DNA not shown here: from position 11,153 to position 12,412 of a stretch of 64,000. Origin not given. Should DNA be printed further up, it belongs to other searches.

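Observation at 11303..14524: Three-gene operon: 7TM-like membrane protein, RimK-like ATP-grasp fused to a retropepsin-like domain, and a second ATP-grasp ligase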

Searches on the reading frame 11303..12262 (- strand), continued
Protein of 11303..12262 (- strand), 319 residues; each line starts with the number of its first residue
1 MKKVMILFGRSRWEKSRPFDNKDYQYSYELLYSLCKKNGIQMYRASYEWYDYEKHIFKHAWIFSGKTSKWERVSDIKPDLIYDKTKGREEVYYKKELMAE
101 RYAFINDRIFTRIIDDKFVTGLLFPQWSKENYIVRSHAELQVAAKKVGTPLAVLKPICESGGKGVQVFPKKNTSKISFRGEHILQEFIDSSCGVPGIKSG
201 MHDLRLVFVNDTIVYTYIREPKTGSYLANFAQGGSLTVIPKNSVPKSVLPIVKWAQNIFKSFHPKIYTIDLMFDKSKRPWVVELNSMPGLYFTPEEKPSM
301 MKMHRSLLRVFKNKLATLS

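Call 33: find_encoding_contigs(protein=P0202, flank=7000, max_places=1)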
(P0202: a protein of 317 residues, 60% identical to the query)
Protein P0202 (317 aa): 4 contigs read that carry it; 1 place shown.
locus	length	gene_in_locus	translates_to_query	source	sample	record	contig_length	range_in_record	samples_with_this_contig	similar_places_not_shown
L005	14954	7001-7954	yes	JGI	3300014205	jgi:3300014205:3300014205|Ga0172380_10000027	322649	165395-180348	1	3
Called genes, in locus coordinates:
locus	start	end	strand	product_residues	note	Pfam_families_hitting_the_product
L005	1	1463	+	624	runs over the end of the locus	PF00932:LTD, PF00801:PKD (faint), PF18911:PKD_4, PF00932:LTD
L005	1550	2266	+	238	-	PF20772:TACO1_YebC_N, PF01709:Transcrip_reg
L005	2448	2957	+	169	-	PF02075:RuvC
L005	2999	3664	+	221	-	PF14402:7TM_transglut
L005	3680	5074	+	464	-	PF14397:ATPgrasp_ST, PF14398:ATPgrasp_YheCD (faint), PF02655:ATP-grasp_3 (faint), PF08443:RimK (faint), PF05618:RimB-like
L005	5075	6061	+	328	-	PF02655:ATP-grasp_3 (faint), PF08443:RimK (weak)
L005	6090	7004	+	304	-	PF02655:ATP-grasp_3 (weak), PF08443:RimK, PF02955:GSH-S_ATP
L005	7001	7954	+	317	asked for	PF03133:TTL (faint), PF14397:ATPgrasp_ST (faint), PF02655:ATP-grasp_3 (weak), PF02955:GSH-S_ATP (weak), PF08443:RimK, PF14398:ATPgrasp_YheCD (faint)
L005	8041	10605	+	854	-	PF00912:Transgly, PF00905:Transpeptidase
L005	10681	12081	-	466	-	-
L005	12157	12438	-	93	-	PF05258:DciA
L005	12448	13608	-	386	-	PF00712:DNA_pol3_beta, PF02767:DNA_pol3_beta_2, PF02768:DNA_pol3_beta_3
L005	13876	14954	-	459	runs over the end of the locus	PF11638:DnaA_N, PF00308:Bac_DnaA, PF01695:IstB_IS21, PF08299:Bac_DnaA_C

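Call 43: search_solved_structures(query=A2, max_evalue=1, show_alignments=1)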
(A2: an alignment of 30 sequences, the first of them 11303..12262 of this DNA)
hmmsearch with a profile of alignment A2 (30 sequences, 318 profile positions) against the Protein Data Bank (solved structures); distinct sequences matched with E-value up to 1: 28.
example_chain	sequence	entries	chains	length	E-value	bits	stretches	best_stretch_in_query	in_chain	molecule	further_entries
7qys_A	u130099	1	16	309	1.1e-05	28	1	138-290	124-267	Probable alpha-L-glutamate ligase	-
5zct_A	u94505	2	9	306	5.9e-05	25.6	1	137-290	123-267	Ribosomal protein S6--L-glutamate ligase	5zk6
4iwx_A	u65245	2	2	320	6.6e-05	25.5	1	137-290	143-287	Ribosomal protein S6 modification protein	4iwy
7qyr_A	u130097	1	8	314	9.1e-05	25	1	139-290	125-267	Probable alpha-L-glutamate ligase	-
3vpb_A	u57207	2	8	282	0.0075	18.7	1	105-289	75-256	Putative acetylornithine deacetylase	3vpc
3vpd_A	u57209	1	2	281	0.018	17.4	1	103-240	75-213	Ribosomal protein S6 modification protein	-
6fgk_A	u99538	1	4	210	0.027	16.9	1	124-226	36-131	GTP pyrophosphokinase YwaC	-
5vlq_A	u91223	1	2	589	0.067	15.6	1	249-294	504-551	LOC100158544 protein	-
4ylr_A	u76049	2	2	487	0.11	14.8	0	134-191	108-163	Tubulin polyglutamylase TTLL7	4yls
5d8d_A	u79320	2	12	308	0.25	13.7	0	269-290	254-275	D-alanine--D-alanine ligase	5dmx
6vzt_A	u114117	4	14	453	0.34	13.3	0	259-290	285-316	Tubulin polyglutamylase TTLL6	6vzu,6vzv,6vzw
8clb_F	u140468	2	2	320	0.38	13.1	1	247-289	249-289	Tubulin-Tyrosine Ligase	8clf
8t42_N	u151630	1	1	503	0.43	12.9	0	259-290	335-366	Tubulin polyglutamylase TTLL6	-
8cle_F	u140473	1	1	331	0.43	12.9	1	247-289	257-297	Tubulin-Tyrosine Ligase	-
6vzq_A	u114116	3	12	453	0.44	12.9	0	259-290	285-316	Tubulin polyglutamylase TTLL6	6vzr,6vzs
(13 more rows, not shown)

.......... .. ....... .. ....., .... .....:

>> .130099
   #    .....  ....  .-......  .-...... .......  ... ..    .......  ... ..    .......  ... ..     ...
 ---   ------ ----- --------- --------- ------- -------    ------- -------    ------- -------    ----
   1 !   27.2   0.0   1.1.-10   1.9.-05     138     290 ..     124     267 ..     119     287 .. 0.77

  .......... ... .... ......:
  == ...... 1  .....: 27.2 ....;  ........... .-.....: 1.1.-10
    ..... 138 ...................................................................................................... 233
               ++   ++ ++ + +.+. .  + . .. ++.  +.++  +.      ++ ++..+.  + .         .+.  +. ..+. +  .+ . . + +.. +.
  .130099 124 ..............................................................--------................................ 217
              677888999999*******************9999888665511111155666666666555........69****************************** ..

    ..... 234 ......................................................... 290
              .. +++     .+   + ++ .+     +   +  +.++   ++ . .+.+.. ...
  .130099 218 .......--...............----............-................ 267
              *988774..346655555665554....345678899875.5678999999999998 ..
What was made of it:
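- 11303..12262 (-): Accessory stand-alone ATP-grasp ligase (319 aa), a divergent RimK-like type that I call 'Ca'. A profile of the family matches RimK structures at E 1e-5 (call 43).
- On RimK-like ATP-grasp domain (Pfam PF08443), for the second ligase: The family profile matches RimK structures at E 1e-5 (call 43).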

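Call 44: search_protein_families(library=ncbifam, proteins=[L005:5075-6061:+, L005:6090-7004:+], max_evalue=0.001)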
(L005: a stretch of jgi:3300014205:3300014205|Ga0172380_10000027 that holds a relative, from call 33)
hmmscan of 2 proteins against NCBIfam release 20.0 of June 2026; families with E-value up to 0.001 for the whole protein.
L005:5075-6061:+ (328 aa): 14 families
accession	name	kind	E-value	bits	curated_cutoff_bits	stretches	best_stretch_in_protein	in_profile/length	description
TIGR02068.2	cya_phycin_syn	equivalog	7.1e-50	169.9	850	1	57-314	211-473/862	cyanophycin synthetase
NF010623.0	PRK14016.1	subfamily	1.4e-47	162.4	877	1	58-313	213-473/871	cyanophycin synthetase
NF002688.0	PRK02471.1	equivalog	8e-36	123.7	425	1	52-312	482-752/756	bifunctional glutamate--cysteine ligase GshA/glutathione synthetase GshB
TIGR03103.1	trio_acet_GNAT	equivalog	5.5e-23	81.3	569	1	59-292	297-527/547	N-acetylglutaminylglutamine synthetase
TIGR01435.1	glu_cys_lig_rel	equivalog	1.7e-18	66.3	656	1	136-307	541-715/719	bifunctional glutamate--cysteine ligase/glutathione synthetase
TIGR00768.1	rimK_fam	subfamily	9e-14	51.5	143.4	1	57-170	85-199/276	RimK family alpha-L-glutamate ligase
NF040720.1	MptN_Meth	equivalog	2.4e-10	40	350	1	227-289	216-271/291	tetrahydromethanopterin:alpha-L-glutamate ligase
TIGR02144.1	LysX_arch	equivalog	4.4e-10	39.1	275.6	1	55-159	83-188/281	lysine biosynthesis protein LysX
NF002378.0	PRK01372.1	subfamily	5.8e-09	35.1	243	1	58-168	99-203/305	D-alanine--D-alanine ligase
TIGR01205.1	D_ala_D_alaTIGR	subfamily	3.2e-08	32.9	245.65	1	57-168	104-216/318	D-alanine--D-alanine ligase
NF009405.0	PRK12767.1-4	equivalog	2.7e-05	23.3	390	1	58-156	111-197/320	carbamoyl phosphate synthase-like protein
NF009402.0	PRK12767.1-1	equivalog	8.3e-05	21.5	218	1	57-151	113-202/329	carbamoyl phosphate synthase-like protein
NF011169.0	PRK14571.1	equivalog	0.00031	20.2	404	1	94-170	121-200/300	D-alanyl-alanine synthetase A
NF009403.0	PRK12767.1-2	equivalog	0.00034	19.9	286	1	48-156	99-196/342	carbamoyl phosphate synthase-like protein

L005:6090-7004:+ (304 aa): 12 families
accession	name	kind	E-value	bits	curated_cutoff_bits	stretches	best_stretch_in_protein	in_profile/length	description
TIGR00768.1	rimK_fam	subfamily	2.6e-31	109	143.4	1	90-299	65-276/276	RimK family alpha-L-glutamate ligase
NF040720.1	MptN_Meth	equivalog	1.2e-21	77.1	350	1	90-299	79-290/291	tetrahydromethanopterin:alpha-L-glutamate ligase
TIGR02144.1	LysX_arch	equivalog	1.5e-17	63.6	275.6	1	113-299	88-275/281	lysine biosynthesis protein LysX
NF007764.0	PRK10446.1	equivalog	2.7e-16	59.7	331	1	114-302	100-289/300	30S ribosomal protein S6--L-glutamate ligase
TIGR04443.1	F420_CofF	equivalog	3.5e-14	52.5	300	1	89-298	69-277/283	coenzyme gamma-F420-2:alpha-L-glutamate ligase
NF009110.0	PRK12458.1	subfamily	3e-09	36.3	408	1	155-302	171-330/349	glutathione synthetase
NF003573.0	PRK05246.1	equivalog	3.6e-09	35.8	272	1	158-275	160-284/316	glutathione synthase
TIGR01380.1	glut_syn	equivalog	7.3e-09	35.1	299.05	1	155-275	156-283/312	glutathione synthase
TIGR04356.1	grasp_GAK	hypoth_equivalog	8.8e-07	28.3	300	1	173-296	158-280/287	GAK system ATP-grasp enzyme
NF009402.0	PRK12767.1-1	equivalog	3.3e-05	22.9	218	1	112-254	114-252/329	carbamoyl phosphate synthase-like protein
TIGR04187.1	GRASP_SAV_5884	subfamily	0.00039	19.7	350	1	47-274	56-287/312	ATP-grasp ribosomal peptide maturase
NF004679.0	PRK06019.1-5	equivalog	0.00058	18.8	326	1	83-199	71-184/376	5-(carboxyamino)imidazole ribonucleotide synthase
